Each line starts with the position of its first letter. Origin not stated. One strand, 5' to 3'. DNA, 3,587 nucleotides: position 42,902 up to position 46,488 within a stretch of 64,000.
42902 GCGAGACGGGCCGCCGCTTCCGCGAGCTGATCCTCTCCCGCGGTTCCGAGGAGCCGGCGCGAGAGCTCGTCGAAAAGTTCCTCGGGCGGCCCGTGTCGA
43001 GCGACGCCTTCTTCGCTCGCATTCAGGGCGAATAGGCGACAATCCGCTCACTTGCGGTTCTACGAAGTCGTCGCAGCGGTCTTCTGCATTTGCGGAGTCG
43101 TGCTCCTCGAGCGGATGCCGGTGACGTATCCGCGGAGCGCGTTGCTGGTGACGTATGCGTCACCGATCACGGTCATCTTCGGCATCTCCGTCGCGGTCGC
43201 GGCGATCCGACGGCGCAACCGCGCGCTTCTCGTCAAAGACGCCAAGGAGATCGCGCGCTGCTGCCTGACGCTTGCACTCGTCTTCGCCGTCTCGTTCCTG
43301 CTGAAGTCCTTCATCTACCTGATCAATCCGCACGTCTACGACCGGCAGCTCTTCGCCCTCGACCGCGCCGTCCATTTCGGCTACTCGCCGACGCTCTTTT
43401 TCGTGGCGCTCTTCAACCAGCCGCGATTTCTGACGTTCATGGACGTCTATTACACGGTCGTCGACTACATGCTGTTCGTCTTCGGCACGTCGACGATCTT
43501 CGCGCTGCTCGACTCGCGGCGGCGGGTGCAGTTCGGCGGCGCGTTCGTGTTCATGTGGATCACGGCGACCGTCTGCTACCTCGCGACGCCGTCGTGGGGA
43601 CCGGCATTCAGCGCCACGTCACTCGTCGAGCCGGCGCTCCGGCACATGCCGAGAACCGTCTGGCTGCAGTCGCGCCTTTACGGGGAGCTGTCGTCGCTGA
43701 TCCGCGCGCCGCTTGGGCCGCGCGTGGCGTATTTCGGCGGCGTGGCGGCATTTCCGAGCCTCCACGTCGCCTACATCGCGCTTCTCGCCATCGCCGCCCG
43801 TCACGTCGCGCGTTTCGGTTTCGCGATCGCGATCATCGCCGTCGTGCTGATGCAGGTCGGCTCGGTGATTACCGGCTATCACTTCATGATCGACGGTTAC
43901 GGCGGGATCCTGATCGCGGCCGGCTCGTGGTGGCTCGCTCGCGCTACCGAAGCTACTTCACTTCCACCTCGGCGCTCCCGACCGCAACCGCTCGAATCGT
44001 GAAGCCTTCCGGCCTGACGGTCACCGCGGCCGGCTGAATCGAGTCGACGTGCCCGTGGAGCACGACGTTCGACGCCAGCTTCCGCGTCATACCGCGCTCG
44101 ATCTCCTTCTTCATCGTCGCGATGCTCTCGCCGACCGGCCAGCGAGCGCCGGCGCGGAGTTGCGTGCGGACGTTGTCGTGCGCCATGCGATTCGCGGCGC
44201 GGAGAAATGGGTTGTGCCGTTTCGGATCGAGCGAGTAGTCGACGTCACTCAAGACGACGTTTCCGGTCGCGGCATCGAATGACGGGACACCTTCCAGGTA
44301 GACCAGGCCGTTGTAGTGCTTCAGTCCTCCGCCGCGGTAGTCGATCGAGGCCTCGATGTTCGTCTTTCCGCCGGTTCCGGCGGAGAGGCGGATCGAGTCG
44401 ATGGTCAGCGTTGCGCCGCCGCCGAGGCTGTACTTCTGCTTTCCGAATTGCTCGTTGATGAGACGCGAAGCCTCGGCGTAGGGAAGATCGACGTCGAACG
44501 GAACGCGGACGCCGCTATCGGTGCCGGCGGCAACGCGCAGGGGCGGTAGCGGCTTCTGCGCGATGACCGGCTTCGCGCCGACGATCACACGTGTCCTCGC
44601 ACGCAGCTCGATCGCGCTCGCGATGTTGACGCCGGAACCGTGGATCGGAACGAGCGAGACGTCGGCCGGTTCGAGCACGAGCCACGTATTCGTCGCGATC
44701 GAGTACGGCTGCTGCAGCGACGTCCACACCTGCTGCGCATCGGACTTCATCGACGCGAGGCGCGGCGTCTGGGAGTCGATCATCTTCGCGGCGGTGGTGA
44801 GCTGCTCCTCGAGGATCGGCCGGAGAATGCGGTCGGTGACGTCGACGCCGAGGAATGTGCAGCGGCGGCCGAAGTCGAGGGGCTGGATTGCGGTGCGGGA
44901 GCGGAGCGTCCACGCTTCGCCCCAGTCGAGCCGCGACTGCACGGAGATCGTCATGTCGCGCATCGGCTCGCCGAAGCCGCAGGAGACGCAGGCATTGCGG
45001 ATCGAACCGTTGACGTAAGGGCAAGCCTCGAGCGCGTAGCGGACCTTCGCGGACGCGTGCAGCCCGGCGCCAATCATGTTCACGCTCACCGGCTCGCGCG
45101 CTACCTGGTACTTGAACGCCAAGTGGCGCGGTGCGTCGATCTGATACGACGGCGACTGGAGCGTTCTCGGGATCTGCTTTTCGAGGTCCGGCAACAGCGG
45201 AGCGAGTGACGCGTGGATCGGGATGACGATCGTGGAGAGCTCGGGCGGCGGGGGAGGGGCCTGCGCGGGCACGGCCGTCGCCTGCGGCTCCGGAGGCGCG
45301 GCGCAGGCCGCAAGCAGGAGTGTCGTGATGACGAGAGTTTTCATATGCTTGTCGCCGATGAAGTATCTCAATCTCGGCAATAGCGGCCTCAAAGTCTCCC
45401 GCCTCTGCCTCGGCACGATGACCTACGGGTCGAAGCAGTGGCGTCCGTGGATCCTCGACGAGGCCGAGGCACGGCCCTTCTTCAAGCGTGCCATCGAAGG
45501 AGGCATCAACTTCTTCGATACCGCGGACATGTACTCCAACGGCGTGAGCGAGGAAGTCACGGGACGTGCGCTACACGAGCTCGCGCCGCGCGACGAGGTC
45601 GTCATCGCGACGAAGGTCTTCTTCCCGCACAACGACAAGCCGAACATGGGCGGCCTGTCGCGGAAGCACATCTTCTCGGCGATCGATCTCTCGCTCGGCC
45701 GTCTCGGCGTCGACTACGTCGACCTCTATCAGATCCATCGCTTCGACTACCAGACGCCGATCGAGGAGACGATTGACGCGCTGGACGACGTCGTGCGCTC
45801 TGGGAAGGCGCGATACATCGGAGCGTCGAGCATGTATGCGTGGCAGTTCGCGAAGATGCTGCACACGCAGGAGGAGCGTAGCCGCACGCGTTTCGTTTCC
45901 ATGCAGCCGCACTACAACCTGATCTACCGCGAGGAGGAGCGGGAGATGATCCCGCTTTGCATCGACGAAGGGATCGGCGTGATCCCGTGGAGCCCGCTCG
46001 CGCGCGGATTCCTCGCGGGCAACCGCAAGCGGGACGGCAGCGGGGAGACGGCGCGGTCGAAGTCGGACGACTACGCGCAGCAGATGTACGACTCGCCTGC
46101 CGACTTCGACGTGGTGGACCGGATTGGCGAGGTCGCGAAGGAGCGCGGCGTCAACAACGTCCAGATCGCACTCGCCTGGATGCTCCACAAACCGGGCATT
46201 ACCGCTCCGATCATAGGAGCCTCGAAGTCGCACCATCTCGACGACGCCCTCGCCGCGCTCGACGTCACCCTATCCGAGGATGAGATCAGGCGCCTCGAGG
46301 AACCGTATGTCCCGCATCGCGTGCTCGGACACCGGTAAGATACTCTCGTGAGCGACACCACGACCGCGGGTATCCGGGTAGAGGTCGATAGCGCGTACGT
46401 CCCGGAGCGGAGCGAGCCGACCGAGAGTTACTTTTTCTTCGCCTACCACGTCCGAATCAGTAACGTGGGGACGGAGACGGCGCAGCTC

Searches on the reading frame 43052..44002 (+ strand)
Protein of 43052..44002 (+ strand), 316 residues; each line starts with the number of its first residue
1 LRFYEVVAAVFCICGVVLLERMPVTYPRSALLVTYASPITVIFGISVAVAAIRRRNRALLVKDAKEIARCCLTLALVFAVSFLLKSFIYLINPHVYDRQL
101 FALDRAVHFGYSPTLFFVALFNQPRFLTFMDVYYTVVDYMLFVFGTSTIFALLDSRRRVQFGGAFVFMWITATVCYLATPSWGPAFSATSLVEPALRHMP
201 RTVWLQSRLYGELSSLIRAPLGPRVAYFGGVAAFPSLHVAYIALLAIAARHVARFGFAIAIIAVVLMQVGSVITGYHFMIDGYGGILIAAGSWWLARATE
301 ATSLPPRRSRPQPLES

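Call 23: search_protein_families(library=pfam, proteins=[window:43052-44002:+], max_evalue=0.0001)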
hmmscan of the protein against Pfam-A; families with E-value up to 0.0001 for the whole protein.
window:43052-44002:+ (316 aa): 1 family
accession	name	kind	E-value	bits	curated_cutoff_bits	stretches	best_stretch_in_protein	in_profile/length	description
PF14378.12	PAP2_3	-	2.4e-20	73.6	27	1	98-295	1-190/190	PAP2 superfamily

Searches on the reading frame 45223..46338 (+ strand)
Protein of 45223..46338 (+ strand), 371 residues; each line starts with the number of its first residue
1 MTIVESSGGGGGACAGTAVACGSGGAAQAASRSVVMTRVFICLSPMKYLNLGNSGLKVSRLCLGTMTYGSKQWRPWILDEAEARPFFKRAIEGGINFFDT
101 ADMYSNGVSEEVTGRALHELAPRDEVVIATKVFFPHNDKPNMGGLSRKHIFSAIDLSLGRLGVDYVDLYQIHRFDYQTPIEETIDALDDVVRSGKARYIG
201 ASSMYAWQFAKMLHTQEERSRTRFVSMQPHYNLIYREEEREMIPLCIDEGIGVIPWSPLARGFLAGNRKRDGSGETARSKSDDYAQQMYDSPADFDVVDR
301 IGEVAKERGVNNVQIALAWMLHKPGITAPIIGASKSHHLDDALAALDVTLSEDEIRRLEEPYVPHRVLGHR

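Call 23: search_protein_families(library=pfam, proteins=[window:45223-46338:+], max_evalue=0.0001)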
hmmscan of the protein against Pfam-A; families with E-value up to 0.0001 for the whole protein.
window:45223-46338:+ (371 aa): 1 family
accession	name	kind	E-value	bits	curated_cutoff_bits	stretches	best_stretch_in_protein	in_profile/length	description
PF00248.27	Aldo_ket_red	-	1.4e-78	264.3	24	1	60-360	1-288/291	Aldo/keto reductase family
